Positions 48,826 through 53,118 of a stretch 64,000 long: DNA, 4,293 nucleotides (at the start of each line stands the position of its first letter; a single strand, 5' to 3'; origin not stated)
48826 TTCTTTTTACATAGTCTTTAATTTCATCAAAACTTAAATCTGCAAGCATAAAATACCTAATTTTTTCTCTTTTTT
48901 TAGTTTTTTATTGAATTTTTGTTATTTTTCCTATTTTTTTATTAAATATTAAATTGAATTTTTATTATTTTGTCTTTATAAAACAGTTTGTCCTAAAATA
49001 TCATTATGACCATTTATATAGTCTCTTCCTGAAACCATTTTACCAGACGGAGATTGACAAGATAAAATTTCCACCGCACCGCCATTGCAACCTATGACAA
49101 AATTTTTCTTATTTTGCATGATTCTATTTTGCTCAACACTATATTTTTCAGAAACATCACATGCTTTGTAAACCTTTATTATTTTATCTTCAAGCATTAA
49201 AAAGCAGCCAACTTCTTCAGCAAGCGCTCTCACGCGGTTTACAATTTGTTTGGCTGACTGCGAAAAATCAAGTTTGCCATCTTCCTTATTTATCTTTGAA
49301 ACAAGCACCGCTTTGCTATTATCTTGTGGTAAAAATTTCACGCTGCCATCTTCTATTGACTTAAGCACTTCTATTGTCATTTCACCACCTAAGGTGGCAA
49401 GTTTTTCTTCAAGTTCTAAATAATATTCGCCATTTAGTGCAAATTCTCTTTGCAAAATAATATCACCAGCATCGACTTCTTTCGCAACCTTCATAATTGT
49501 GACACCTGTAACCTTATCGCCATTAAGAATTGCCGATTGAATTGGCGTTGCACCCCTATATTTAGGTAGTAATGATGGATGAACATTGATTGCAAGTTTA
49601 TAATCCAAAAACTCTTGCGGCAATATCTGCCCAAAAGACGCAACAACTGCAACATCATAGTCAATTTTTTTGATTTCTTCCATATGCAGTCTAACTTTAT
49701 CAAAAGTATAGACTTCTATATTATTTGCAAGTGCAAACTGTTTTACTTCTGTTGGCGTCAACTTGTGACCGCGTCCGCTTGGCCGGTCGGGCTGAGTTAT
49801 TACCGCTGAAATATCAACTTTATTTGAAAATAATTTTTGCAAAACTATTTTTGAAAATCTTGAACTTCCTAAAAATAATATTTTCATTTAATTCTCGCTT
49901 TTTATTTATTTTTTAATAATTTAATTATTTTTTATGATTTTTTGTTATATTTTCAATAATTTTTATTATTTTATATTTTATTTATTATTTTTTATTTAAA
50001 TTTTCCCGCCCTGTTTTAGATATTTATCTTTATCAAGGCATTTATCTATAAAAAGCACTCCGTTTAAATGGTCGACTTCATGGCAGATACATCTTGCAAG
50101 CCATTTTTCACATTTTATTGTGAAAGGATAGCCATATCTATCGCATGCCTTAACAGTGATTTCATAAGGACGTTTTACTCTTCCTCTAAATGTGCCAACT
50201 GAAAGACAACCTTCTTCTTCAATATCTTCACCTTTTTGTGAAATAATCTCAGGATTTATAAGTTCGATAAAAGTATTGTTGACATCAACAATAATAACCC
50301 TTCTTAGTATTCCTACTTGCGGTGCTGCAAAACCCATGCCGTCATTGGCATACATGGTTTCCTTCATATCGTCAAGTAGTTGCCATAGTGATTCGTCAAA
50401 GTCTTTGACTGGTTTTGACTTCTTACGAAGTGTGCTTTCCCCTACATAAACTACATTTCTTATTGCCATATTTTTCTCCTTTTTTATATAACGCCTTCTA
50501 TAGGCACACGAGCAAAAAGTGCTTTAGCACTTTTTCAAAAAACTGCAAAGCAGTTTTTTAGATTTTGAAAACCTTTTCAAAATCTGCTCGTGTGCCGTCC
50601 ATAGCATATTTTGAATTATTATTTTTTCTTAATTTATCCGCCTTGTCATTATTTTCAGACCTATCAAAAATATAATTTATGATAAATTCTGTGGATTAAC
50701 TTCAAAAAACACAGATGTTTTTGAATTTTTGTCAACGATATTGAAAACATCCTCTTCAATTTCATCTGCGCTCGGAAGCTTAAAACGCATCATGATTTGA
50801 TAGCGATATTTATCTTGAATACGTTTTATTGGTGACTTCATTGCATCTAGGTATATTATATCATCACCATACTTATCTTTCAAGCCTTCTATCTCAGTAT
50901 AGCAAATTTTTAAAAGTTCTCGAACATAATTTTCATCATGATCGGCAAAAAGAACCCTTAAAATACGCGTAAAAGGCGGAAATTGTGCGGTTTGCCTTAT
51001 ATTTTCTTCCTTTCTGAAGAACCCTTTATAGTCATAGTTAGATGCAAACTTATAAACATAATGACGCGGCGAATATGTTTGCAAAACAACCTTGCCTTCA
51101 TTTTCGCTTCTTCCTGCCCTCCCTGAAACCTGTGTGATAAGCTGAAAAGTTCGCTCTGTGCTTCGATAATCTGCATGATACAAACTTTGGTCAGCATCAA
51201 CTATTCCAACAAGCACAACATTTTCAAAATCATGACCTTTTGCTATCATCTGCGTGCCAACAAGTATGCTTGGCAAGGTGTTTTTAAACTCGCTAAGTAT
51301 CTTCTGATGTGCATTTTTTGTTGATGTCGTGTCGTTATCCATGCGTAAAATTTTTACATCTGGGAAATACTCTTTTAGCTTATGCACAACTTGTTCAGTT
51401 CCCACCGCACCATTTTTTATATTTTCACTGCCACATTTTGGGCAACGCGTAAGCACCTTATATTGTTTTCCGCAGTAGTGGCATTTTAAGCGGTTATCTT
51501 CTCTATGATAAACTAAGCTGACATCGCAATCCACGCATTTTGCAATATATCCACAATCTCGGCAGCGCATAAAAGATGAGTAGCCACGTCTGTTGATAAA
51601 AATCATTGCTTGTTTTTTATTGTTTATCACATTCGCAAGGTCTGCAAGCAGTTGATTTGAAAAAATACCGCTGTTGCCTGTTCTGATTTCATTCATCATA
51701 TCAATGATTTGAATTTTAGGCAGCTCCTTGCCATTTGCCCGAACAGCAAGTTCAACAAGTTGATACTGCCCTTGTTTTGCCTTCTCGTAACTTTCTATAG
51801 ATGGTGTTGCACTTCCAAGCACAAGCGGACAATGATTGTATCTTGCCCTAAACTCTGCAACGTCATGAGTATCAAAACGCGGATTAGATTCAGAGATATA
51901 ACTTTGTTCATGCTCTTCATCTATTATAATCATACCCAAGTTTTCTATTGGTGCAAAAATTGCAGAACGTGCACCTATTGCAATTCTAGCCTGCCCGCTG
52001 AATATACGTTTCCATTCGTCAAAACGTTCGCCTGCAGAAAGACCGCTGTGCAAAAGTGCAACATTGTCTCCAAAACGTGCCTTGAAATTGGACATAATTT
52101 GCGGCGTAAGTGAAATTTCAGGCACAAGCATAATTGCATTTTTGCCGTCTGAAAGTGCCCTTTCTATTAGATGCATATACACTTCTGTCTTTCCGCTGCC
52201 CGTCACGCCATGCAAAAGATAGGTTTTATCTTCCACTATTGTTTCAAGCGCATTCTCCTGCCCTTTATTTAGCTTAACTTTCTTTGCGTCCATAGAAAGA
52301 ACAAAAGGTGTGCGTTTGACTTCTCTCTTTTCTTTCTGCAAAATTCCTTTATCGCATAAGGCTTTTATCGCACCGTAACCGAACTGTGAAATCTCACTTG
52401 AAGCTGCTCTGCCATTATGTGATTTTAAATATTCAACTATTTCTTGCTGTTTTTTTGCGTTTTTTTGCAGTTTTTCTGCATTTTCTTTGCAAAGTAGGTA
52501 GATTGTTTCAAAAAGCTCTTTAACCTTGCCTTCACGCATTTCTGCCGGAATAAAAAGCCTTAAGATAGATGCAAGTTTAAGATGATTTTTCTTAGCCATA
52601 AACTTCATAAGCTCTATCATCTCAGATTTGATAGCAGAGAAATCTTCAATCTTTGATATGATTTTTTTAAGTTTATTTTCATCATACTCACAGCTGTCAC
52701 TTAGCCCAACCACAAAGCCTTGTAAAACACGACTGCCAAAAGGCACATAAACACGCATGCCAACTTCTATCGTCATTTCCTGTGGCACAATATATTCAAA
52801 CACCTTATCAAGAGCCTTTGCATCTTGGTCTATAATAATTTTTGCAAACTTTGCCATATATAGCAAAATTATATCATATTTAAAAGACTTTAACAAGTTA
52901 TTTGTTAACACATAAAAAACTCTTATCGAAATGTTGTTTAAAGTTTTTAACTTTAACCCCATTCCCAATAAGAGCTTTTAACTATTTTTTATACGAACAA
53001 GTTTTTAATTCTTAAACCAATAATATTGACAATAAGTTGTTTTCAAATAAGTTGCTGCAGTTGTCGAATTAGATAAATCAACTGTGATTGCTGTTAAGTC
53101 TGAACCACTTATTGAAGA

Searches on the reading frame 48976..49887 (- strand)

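Call 51: search_protein_families(library=pfam, proteins=[window:48976-49887:-])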
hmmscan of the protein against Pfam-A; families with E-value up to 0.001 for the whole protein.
window:48976-49887:- (303 aa): 2 families
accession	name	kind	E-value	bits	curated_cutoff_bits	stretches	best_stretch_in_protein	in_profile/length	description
PF00551.24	Formyl_trans_N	-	3.9e-35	121.7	26.1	1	1-175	1-181/181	Formyl transferase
PF02911.23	Formyl_trans_C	-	2.7e-21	76.1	21.1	1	198-295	1-100/100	Formyl transferase, C-terminal domain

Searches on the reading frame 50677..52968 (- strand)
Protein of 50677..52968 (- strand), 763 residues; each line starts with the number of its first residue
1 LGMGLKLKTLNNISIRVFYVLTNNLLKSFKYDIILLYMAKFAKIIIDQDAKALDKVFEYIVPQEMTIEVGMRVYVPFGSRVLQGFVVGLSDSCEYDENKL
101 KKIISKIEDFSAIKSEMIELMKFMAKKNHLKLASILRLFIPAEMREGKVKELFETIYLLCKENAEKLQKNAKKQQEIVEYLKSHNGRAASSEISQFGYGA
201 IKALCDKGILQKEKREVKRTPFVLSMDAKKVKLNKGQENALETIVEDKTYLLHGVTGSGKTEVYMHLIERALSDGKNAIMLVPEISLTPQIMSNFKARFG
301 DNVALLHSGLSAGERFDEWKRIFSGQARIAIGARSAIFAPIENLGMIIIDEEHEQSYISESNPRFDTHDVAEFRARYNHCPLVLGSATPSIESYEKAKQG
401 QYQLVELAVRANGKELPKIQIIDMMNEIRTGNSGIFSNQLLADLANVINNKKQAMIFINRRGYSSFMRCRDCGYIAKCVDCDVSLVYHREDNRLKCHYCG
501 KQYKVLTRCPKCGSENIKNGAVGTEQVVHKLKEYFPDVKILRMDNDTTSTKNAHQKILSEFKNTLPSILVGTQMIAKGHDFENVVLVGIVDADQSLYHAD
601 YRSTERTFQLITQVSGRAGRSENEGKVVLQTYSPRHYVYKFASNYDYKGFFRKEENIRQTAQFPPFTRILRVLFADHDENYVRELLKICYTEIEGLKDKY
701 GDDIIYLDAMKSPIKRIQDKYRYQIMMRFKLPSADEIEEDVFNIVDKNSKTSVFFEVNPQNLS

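Call 16: search_protein_families(library=pfam, proteins=[window:50677-52968:-])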
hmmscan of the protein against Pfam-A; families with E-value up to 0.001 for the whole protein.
window:50677-52968:- (763 aa): 8 families
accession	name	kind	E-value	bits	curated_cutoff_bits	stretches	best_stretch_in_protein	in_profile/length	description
PF17764.6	PriA_3primeBD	-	2.1e-23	82.4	22.7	1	44-141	2-96/96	3'DNA-binding domain (3'BD)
PF00270.35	DEAD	-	3.5e-21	76.1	26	1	235-395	2-165/167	DEAD/DEAH box helicase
PF04851.21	ResIII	-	2.1e-17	64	22.5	1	231-390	2-163/164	Type III restriction enzyme, res subunit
PF00271.37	Helicase_C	-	6.2e-11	43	23.5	1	529-621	32-109/110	Helicase conserved C-terminal domain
PF18074.6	PriA_C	-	1.8e-10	41.9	26.9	1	665-759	1-95/95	Primosomal protein N C-terminal domain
PF18319.7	Zn_ribbon_PriA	-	2e-10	40.9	26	1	478-502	1-25/27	PriA DNA helicase Cys-rich region (CRR) domain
PF07191.17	Zn_ribbon_6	-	0.00036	20.9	25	1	477-515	2-38/67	Double zinc ribbon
PF13245.12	AAA_19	-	0.0005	20.7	25.1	0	237-351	1-98/134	AAA domain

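Call 20: find_encoding_contigs(protein=window:50677-52968:-, flank=8000, max_places=10)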
Protein window:50677-52968:- (763 aa): no gene with exactly this product is on record in the collection.
